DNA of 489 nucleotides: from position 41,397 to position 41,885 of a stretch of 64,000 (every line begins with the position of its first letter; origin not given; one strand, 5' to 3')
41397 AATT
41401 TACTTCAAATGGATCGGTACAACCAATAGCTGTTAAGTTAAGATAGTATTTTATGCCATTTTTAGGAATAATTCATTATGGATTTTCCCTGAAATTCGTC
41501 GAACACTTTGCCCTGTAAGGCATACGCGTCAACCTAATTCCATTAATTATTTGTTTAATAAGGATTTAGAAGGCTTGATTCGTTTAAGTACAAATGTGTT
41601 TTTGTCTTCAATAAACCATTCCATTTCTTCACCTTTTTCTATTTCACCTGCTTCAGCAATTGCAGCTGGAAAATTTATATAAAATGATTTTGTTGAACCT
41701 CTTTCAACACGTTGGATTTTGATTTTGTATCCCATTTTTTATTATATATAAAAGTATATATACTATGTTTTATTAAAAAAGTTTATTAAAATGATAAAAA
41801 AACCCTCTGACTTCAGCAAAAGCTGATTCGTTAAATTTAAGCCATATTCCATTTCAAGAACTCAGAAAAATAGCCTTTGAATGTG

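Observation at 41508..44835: Two identical IS4-family copies inserted at the same position of two neighbouring palindromes of a REP-like element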

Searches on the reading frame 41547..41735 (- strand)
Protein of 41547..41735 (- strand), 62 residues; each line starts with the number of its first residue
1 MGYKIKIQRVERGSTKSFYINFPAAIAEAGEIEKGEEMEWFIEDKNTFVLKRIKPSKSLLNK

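Call 9: search_protein_families(library=pfam, proteins=[window:41547-41735:-], max_evalue=0.1)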
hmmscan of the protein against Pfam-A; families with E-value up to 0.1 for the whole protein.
window:41547-41735:- (62 aa): 1 family
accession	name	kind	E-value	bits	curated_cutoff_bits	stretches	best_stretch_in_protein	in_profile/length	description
PF04014.23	MazE_antitoxin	-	0.0011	19.3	24.7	1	23-57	13-47/48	Antidote-toxin recognition MazE, bacterial antitoxin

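Call 18: search_protein_families(library=ncbifam, proteins=[window:41547-41735:-], max_evalue=0.01)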
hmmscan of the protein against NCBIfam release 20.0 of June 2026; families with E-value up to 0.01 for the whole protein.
window:41547-41735:- (62 aa): 0 families

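Call 44: find_homologous_proteins(query=window:41547-41735:-, max_evalue=0.001)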
Query window:41547-41735:- (62 aa): 966 proteins with E <= 0.001 among 966 candidates; the best 120 are listed.
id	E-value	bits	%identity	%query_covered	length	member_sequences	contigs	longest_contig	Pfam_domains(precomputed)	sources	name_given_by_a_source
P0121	3.1e-29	116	92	97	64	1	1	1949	-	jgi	-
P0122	6.7e-29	115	89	100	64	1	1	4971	-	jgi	jgi:hypothetical protein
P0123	7.7e-29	115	90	97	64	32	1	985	-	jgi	-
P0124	1.0e-28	115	90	97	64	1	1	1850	-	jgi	jgi:bifunctional DNA-binding transcriptional regulator/antitoxin component of YhaV-PrlF toxin-antito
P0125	4.1e-28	113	88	97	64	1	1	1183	-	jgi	-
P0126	6.6e-28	112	81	100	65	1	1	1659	-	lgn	-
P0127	7.8e-28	112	85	100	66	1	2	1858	-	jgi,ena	-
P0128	9.5e-28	112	84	100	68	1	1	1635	-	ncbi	-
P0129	1.8e-27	111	84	98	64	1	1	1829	-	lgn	-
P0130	1.9e-27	111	85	98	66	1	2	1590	-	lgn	-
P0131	2.2e-27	111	81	100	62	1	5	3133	-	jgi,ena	jgi:hypothetical protein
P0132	2.7e-27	110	81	100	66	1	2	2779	-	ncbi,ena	ncbi:MAG TPA: hypothetical protein VI489_03550 [Candidatus Brocadiaceae bacterium]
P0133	3.0e-27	110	84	98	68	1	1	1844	-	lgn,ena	-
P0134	3.1e-27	110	79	100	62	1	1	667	-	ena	-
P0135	4.2e-27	110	82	98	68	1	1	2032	-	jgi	jgi:antitoxin component of MazEF toxin-antitoxin module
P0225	2.8e-25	104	77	100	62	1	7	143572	-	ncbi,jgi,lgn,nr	ncbi:MAG: hypothetical protein KG029_14295 [Bacteroidetes bacterium]|jgi:hypothetical protein|nr:hyp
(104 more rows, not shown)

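Call 58: search_solved_structures(query=A2, max_evalue=1)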
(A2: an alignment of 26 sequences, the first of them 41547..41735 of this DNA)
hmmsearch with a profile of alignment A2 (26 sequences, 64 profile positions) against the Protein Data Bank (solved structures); distinct sequences matched with E-value up to 1: 1.
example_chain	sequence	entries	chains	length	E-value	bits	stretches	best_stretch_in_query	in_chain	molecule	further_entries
7xi6_A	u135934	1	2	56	0.0042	20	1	7-55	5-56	C56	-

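Call 62: predict_structure(alignment_id=A2)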
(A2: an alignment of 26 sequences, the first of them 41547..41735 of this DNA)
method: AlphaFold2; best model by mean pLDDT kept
length: 62 residues; sequences in the alignment: 26
mean_pLDDT: 81.5   pTM: 0.55
mean pLDDT of the five models: 81.5, 74.6, 71.5, 71.3, 68.9
residues with pLDDT >= 90: 2; 70-90: 56; 50-70: 4; < 50: 0
segments of 3 or more residues with pLDDT < 50: none
pLDDT, mean of each block of 10 residues (from residue 1): 83 78 89 86 78 78 60
secondary structure, 60 per line:
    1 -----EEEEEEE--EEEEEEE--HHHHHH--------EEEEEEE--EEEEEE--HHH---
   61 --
elements in order: E6-12 E15-21 H24-29 E38-44 E47-52

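Call 66: fold_search(model_id=the predicted structure, library=pdb)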
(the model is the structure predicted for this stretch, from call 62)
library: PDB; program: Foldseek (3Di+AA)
matches with E <= 10: 44; with E <= 0.001: 0
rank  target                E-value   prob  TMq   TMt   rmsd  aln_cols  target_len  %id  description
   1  7xi6_A                8.9e-02  0.84  0.45  0.48   5.0        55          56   34  Crystal structure of C56 from pSSVi (released 2023-04-19)
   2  3o27_B                3.6e-01  0.51  0.44  0.47   4.9        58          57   24  The crystal structure of C68 from the hybrid virus-plasmid pSSVx (released 2011-01-19)
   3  1ub4_C                3.8e-01  0.60  0.52  0.45   7.9        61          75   15  crystal structure of MazEF complex (released 2003-05-20)
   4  3o27_A                7.0e-01  0.51  0.42  0.43   3.0        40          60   30  The crystal structure of C68 from the hybrid virus-plasmid pSSVx (released 2011-01-19)
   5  2mru_MODEL_1_A        9.1e-01  0.33  0.44  0.52   5.6        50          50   12  Structure of truncated EcMazE-DNA complex (released 2015-02-04)
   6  9a4b_A                9.7e-01  0.57  0.45  0.31   2.2        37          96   22  Integrative model of ABRB-ATPE by crosslinking MS and deep learning (released 2024-09-18)
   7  2mrn_MODEL_1_A        1.0e+00  0.38  0.48  0.45   3.9        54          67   13  Structure of truncated EcMazE (released 2015-02-04)
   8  2w1t_B                1.3e+00  0.51  0.44  0.18   1.9        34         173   24  Crystal Structure of B. subtilis SpoVT (released 2008-11-18)
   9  1mvf_D                1.5e+00  0.30  0.45  0.57   4.0        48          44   12  MazE addiction antidote (released 2003-06-10)
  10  2w1t_A                1.7e+00  0.44  0.45  0.18   2.0        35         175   23  Crystal Structure of B. subtilis SpoVT (released 2008-11-18)
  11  1q10_MODEL_1_A        1.9e+00  0.09  0.28  0.29   6.5        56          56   12  Ensemble of 40 Structures of the Dimeric Mutant of the B1 Domain of Streptococcal Protein G (released 2003-10-14)
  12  2ro5_MODEL_1_A        2.5e+00  0.14  0.40  0.43   6.4        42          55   21  RDC-refined solution structure of the N-terminal DNA recognition domain of the Bacillus subtilis transition-st (released 2008-11-11)
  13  2k1n_MODEL_1_A        3.4e+00  0.11  0.40  0.43   9.4        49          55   18  DNA bound structure of the N-terminal domain of AbrB (released 2008-11-11)
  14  2rmm_MODEL_1_A        3.4e+00  0.05  0.24  0.25  10.0        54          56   17  Solution structure of GB1 A34F mutant (released 2007-12-04)
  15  1yfb_A                3.7e+00  0.13  0.43  0.49   6.7        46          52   20  The solution structure of the N-domain of the transcription factor abrB (released 2005-04-12)
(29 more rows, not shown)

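Call 76: find_encoding_contigs(protein=P0225, flank=2500, max_places=7)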
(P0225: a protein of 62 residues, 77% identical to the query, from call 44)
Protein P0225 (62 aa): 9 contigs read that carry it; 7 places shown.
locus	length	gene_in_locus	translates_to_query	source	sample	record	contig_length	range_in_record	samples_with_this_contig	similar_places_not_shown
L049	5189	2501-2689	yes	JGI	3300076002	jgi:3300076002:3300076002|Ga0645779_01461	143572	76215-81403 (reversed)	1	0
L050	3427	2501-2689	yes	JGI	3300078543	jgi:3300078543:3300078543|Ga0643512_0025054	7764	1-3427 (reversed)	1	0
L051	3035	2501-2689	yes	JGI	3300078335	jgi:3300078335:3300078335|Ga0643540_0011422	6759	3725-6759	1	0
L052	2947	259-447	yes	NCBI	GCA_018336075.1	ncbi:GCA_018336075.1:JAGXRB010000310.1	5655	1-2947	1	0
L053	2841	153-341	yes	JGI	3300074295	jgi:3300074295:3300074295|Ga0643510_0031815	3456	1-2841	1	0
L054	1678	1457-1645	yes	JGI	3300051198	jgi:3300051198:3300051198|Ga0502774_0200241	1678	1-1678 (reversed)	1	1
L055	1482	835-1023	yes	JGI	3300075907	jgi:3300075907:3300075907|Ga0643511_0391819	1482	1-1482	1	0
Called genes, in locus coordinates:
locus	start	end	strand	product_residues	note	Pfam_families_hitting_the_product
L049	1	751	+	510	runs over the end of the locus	PF08281:Sigma70_r4_2 (weak), PF22483:Mu-transpos_C_2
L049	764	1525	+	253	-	PF01695:IstB_IS21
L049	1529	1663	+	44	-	-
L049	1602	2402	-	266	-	PF01609:DDE_Tnp_1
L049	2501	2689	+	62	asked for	-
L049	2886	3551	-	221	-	PF13568:OMP_b-brl_2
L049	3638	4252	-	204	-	PF08534:Redoxin, PF00578:AhpC-TSA, PF13098:Thioredoxin_2 (weak), PF13905:Thioredoxin_8 (weak)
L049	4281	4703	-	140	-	-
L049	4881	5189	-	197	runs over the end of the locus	PF18955:DUF5698, PF10035:DUF2179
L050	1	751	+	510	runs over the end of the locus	PF08281:Sigma70_r4_2 (weak), PF22483:Mu-transpos_C_2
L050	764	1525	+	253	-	PF01695:IstB_IS21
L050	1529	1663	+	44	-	-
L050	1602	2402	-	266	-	PF01609:DDE_Tnp_1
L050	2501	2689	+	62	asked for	-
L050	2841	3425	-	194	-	?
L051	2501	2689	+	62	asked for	-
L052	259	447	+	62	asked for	-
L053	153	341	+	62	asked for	-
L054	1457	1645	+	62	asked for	-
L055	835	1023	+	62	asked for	-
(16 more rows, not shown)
